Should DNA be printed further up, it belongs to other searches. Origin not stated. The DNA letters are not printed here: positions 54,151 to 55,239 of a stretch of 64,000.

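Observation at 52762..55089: Low-GC three-gene cargo module of paralogous zinc-ribbon membrane proteins at the variable end of the satellite-like element: candidate novel defence or exclusion system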

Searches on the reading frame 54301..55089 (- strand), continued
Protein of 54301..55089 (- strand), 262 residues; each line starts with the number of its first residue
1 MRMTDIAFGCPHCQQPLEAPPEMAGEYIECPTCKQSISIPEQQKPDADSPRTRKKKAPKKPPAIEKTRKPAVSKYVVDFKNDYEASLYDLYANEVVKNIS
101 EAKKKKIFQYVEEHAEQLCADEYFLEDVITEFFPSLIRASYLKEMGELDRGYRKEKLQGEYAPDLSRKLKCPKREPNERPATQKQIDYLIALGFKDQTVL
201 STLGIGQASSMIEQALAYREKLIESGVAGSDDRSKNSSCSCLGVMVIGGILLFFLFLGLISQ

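Call 77: search_solved_structures(query=A5, max_evalue=10)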
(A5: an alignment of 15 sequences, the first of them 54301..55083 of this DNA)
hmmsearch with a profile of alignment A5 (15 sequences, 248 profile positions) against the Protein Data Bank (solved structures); distinct sequences matched with E-value up to 10: 16.
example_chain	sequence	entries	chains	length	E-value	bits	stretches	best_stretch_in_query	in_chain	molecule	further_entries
8g0p_B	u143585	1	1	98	0.0065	19.5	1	3-82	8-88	Kinetochore protein Nuf2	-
5k2m_E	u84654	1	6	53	0.019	17.9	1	9-42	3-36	Probable lysine biosynthesis protein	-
4po2_A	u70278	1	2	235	0.041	16.9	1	45-102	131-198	Heat shock 70 kDa protein 1A/1B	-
3wwl_A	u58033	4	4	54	0.046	16.7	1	9-40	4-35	Alpha-aminoadipate carrier protein LysW | OrfF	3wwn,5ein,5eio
5gjj_A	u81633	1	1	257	0.052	16.5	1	45-102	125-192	Heat shock 70 kDa protein 1A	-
6ynx_d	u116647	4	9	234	0.11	15.5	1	55-102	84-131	subunit d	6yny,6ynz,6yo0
1eij_A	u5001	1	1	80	0.38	13.7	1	64-100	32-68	HYPOTHETICAL PROTEIN MTH1615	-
7rro_h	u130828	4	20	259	0.38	13.7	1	54-131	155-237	Enkurin, TRPC channel interacting protein | Enkurin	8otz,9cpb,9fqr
6iqc_A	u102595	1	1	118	0.42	13.6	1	60-104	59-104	DNA-binding protein SSO0352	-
7kw7_C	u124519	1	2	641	0.51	13.3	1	45-102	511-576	Heat shock 70 kDa protein 1A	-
6iqo_A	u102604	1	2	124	0.55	13.2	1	60-104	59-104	DNA-binding protein SSO0352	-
4qiw_P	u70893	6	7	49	0.62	13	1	7-38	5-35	DNA-directed RNA polymerase subunit P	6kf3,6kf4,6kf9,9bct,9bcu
4c2m_I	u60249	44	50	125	0.78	12.7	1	10-38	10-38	DNA-DIRECTED RNA POLYMERASE I SUBUNIT RPA12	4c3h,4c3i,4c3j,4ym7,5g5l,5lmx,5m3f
5fpn_A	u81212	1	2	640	0.92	12.4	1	45-102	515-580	HEAT SHOCK-RELATED 70 KDA PROTEIN 2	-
3lof_A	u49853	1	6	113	0.95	12.4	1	62-102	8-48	Heat shock 70 kDa protein 1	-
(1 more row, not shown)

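Call 81: fold_search(model_id=the predicted structure, library=viral)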
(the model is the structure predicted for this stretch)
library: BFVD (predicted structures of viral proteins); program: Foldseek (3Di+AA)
matches with E <= 10: 131; with E <= 0.001: 0
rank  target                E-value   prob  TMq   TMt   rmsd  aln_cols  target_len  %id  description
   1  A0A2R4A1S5            7.3e-02  0.99  0.13  0.43   3.0        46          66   17  (no name in the UniProt tables at hand)
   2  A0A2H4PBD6            7.8e-02  1.00  0.14  0.68   2.3        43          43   28  Lysine biosynthesis protein LysW [Lactobacillus phage Lenus]
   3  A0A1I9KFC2            1.6e-01  0.87  0.14  0.42  10.6        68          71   19  (no name in the UniProt tables at hand)
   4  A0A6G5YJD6            2.3e-01  0.99  0.14  0.64   2.3        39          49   23  (no name in the UniProt tables at hand)
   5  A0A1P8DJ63            2.4e-01  0.07  0.12  0.14  29.3       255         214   10  (no name in the UniProt tables at hand)
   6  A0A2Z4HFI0            2.6e-01  0.99  0.14  0.71   2.2        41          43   20  Putative ZnF protein [Aedes anphevirus]
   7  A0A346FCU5            2.6e-01  0.96  0.12  0.47   2.8        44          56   25  Uncharacterized protein [Gordonia phage Fryberger]
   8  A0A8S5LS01            3.1e-01  0.98  0.12  0.51   2.1        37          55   24  Cysteine-rich protein [Siphoviridae sp. ct7EW56]
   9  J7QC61                3.3e-01  0.94  0.14  0.43   3.4        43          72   23  Hypothetical zinc ribbon protein [Alphaspiravirus yamagawaense]
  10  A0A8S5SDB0            3.3e-01  0.25  0.15  0.26  14.2       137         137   12  Uncharacterized protein [Siphoviridae sp. ctnpt50]
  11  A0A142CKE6            4.3e-01  0.92  0.14  0.44   3.8        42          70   21  (no name in the UniProt tables at hand)
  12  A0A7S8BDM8            4.3e-01  0.89  0.12  0.44   5.2        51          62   22  Uncharacterized protein [Pseudomonas phage PN09]
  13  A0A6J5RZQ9            5.2e-01  0.93  0.12  0.32   2.4        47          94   23  Uncharacterized protein [uncultured Caudovirales phage]
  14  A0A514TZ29            5.2e-01  0.85  0.12  0.55   2.1        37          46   30  Uncharacterized protein [Arthrobacter phage Vibaki]
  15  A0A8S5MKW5            5.5e-01  0.93  0.13  0.35   5.3        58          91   16  MqsA [Siphoviridae sp. ctrpg19]
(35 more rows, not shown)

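Call 88: search_protein_families(library=padloc, proteins=[L014:372-1046:+, L017:1710-2261:+, L013:8850-9449:+, L013:9745-10224:+, L013:6466-7590:+, L001:9818-10156:+, L013:4563-5114:+], max_evalue=0.001)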
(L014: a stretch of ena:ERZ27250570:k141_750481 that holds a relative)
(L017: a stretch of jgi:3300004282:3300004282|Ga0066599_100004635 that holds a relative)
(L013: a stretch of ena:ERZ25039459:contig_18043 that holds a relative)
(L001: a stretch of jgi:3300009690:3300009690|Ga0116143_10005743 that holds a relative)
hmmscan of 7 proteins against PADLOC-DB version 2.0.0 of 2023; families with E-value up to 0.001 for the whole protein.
L014:372-1046:+ (224 aa): 4 families
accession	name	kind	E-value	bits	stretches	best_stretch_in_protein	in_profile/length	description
PDLC04990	PDC-S31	-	1.5e-24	85.2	1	61-223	100-254/259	-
PDLC04991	PDC-S31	-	8.4e-20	69.3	1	27-192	24-169/208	-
PDLC04994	PDC-S31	-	3.9e-18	63.8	1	53-222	103-268/273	-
PDLC04992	PDC-S31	-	9.1e-08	30.1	1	60-116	46-109/220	-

L017:1710-2261:+ (183 aa): 0 families

L013:8850-9449:+ (199 aa): 0 families

L013:9745-10224:+ (159 aa): 0 families

L013:6466-7590:+ (374 aa): 2 families
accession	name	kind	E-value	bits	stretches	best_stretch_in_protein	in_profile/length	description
PDLC04353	PDC-M04A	-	4.4e-07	27.5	1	5-186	4-188/232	-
PDLC05033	PDC-S51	-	0.00054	16.9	1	145-191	270-317/376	-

L001:9818-10156:+ (112 aa): 0 families

L013:4563-5114:+ (183 aa): 0 families

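Call 89: search_protein_families(library=pfam, proteins=[L014:372-1046:+, L017:1710-2261:+, L013:8850-9449:+, L013:9745-10224:+, L013:5102-5434:+, L013:6009-6374:+, L001:9818-10156:+, L013:4563-5114:+, L013:11896-12450:+], max_evalue=0.001)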
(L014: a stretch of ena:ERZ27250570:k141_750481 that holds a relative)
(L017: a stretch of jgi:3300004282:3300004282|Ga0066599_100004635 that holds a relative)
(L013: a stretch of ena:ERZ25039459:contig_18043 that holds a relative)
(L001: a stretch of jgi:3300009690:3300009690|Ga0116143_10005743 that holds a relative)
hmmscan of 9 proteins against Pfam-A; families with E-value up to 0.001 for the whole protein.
L014:372-1046:+ (224 aa): 1 family
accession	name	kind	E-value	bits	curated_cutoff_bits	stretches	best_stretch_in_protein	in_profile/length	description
PF11185.13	DUF2971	-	0.00035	22.3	22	0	85-156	1-88/89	Protein of unknown function (DUF2971)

L017:1710-2261:+ (183 aa): 0 families

L013:8850-9449:+ (199 aa): 0 families

L013:9745-10224:+ (159 aa): 0 families

L013:5102-5434:+ (110 aa): 1 family
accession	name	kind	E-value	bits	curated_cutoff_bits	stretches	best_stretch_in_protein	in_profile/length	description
PF04434.22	SWIM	-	0.00097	19.1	19.6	0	26-46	10-31/38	SWIM zinc finger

L013:6009-6374:+ (121 aa): 1 family
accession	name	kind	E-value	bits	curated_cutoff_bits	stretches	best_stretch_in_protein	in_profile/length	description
PF14279.12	HNH_5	-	0.00037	20.8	27.5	0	21-73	1-46/56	HNH endonuclease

L001:9818-10156:+ (112 aa): 0 families

L013:4563-5114:+ (183 aa): 0 families

L013:11896-12450:+ (184 aa): 0 families

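Call 91: find_encoding_contigs(protein=P0096, flank=8000, max_places=3)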
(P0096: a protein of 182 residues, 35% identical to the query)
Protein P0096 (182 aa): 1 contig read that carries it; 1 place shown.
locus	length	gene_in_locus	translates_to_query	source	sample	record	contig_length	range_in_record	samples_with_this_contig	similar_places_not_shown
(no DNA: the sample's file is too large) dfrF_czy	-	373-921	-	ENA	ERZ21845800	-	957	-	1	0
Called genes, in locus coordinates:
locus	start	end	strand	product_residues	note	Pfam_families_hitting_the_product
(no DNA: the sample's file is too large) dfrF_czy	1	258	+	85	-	?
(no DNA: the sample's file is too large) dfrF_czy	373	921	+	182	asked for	-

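Call 92: find_encoding_contigs(protein=P0146, flank=8000, max_places=3)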
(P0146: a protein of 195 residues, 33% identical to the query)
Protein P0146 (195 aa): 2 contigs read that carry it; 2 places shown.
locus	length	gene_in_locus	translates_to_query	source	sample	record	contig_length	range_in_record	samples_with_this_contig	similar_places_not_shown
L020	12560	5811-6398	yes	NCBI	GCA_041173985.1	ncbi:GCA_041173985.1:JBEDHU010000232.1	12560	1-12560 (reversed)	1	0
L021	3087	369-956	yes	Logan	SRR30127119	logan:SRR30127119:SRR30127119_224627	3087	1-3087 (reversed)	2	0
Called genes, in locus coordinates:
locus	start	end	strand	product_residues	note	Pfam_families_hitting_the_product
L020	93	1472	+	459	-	PF00072:Response_reg, PF00158:Sigma54_activat, PF14532:Sigma54_activ_2, PF07728:AAA_5, PF25601:AAA_lid_14, PF02954:HTH_8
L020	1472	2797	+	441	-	-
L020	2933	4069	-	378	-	PF01527:HTH_Tnp_1 (faint), PF13610:DDE_Tnp_IS240 (faint), PF13276:HTH_21, PF00665:rve, PF24764:rva_4 (weak), PF13683:rve_3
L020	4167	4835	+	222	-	PF01656:CbiA (weak), PF10609:ParA (faint), PF13614:AAA_31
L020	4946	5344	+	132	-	-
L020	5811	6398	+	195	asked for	-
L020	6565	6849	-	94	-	-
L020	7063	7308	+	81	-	-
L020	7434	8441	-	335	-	PF13481:AAA_25, PF13518:HTH_28 (weak)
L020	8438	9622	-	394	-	PF01807:Zn_ribbon_DnaG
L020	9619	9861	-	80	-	-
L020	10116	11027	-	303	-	-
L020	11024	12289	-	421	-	PF02899:Phage_int_SAM_1 (weak), PF13102:Phage_int_SAM_5, PF00589:Phage_integrase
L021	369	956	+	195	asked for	-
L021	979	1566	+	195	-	-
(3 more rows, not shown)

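Call 106: find_related_loci(query=A7, collection=viral_contigs, flank=8000)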
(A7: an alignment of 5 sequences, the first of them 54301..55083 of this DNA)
Query A7 (260 aa) in viral_contigs; peptide patterns used: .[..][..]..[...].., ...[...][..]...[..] (x = any residue, [..] = any of these).
39 stretches matched a pattern, but none encodes a relative of the query by tblastn (E <= 1e-3).

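Call 112: search_dna_similar(query=window:54301-55083:-, collection=plasmids, mode=protein, max_evalue=0.001, max_rows=10)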
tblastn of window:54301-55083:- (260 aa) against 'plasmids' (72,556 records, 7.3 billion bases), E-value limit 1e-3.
No match.
